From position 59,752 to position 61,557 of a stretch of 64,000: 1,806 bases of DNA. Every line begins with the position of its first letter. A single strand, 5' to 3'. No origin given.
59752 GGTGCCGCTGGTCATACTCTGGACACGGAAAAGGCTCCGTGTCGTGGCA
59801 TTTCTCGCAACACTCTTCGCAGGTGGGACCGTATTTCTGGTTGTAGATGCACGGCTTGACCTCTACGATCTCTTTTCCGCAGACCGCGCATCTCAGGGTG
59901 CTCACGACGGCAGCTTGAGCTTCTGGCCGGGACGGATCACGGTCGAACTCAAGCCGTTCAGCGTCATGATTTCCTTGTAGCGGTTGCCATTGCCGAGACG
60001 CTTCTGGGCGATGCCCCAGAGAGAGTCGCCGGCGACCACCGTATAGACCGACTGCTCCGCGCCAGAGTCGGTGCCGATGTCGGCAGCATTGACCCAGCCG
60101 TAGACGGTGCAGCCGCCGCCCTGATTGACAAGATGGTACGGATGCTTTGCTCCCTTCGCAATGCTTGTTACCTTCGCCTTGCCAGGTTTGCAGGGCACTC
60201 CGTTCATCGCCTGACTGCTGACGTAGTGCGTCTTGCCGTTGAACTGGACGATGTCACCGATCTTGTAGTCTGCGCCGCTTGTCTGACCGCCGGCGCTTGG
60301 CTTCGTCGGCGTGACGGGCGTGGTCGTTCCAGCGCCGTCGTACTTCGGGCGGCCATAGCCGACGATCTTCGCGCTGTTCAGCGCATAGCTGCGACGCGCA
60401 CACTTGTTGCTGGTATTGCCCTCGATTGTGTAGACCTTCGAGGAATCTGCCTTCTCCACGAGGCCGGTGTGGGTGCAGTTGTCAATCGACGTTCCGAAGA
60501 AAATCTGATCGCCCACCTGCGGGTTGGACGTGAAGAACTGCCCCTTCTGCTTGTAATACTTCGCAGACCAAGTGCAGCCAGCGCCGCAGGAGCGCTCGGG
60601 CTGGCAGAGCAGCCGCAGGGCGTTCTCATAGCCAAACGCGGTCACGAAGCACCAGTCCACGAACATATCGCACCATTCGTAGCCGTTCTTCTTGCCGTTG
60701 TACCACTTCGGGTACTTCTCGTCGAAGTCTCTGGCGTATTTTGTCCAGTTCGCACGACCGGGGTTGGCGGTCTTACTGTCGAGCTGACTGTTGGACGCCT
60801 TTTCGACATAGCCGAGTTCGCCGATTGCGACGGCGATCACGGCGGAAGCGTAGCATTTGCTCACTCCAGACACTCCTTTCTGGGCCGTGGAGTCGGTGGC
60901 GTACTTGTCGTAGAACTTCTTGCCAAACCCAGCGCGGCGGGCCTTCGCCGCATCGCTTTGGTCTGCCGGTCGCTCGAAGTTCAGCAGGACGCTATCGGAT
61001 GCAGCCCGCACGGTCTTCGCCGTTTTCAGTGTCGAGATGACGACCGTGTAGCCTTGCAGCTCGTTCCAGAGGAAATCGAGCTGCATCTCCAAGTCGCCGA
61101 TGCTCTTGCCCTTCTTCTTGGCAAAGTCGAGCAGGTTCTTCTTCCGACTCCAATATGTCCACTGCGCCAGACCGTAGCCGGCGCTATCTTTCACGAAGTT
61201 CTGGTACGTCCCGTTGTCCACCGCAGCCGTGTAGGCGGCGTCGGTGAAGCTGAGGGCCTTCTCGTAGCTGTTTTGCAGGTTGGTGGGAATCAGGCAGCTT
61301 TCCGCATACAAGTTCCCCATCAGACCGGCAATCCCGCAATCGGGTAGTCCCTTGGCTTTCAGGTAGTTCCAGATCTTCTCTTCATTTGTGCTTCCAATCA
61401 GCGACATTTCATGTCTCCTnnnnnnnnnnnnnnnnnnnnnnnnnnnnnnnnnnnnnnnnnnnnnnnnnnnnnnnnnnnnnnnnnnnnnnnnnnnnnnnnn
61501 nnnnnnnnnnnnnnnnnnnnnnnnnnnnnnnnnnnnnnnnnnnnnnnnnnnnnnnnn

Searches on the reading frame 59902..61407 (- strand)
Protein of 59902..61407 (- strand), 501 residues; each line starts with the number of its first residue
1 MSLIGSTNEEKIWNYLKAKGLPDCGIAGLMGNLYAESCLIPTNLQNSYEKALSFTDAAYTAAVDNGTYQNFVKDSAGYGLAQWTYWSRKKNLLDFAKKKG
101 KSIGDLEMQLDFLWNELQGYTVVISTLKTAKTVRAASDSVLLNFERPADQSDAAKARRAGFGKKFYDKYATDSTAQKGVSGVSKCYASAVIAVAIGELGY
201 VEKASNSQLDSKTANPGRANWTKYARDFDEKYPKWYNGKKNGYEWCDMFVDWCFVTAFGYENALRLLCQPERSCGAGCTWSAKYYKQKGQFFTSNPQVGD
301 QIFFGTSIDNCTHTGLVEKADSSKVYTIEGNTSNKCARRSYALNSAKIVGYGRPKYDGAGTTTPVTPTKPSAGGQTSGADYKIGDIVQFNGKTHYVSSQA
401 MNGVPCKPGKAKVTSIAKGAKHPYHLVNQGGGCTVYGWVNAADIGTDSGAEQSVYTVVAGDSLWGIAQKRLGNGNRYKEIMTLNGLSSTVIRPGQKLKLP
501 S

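Call 28: search_protein_families(library=phrogs, proteins=[window:59902-61407:-], max_evalue=0.001)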
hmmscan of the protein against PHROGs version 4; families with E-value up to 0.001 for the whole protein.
window:59902-61407:- (501 aa): 15 families
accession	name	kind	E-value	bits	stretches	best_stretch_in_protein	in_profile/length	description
phrog_20388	-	lysis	6.4e-86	290.4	2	1-177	1-178/527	endolysin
phrog_38078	-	unknown function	1.3e-30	107.9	2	194-355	41-208/423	-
phrog_9589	-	lysis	4.8e-23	83.4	1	187-376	4-177/281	endolysin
phrog_8949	-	unknown function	1.7e-18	68.3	1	8-119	335-418/557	-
phrog_380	-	lysis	2.3e-15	57.4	1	447-501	178-236/309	endolysin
phrog_21357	-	lysis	2.7e-14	54.1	1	189-359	6-163/225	endolysin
phrog_11037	-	unknown function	5.1e-09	36.8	1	7-184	16-168/365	-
phrog_2742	-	lysis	1.9e-07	31.8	1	362-499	186-310/318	endolysin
phrog_24864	-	unknown function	2.5e-07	30.5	1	75-158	167-250/729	-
phrog_9570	-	tail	1.2e-06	28.7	1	7-173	478-623/689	tail length tape measure protein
phrog_512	-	unknown function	2.2e-06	28.4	1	75-128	108-160/199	-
phrog_21966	-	unknown function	4.7e-06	27.7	1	449-500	91-145/146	-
phrog_30532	-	tail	8.8e-06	25.7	1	62-145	411-493/520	tail protein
phrog_8272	-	tail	8.3e-05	23.9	1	451-500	36-88/93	tail protein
phrog_19487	-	tail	0.00015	21.2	0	9-160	826-959/1147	tail length tape measure protein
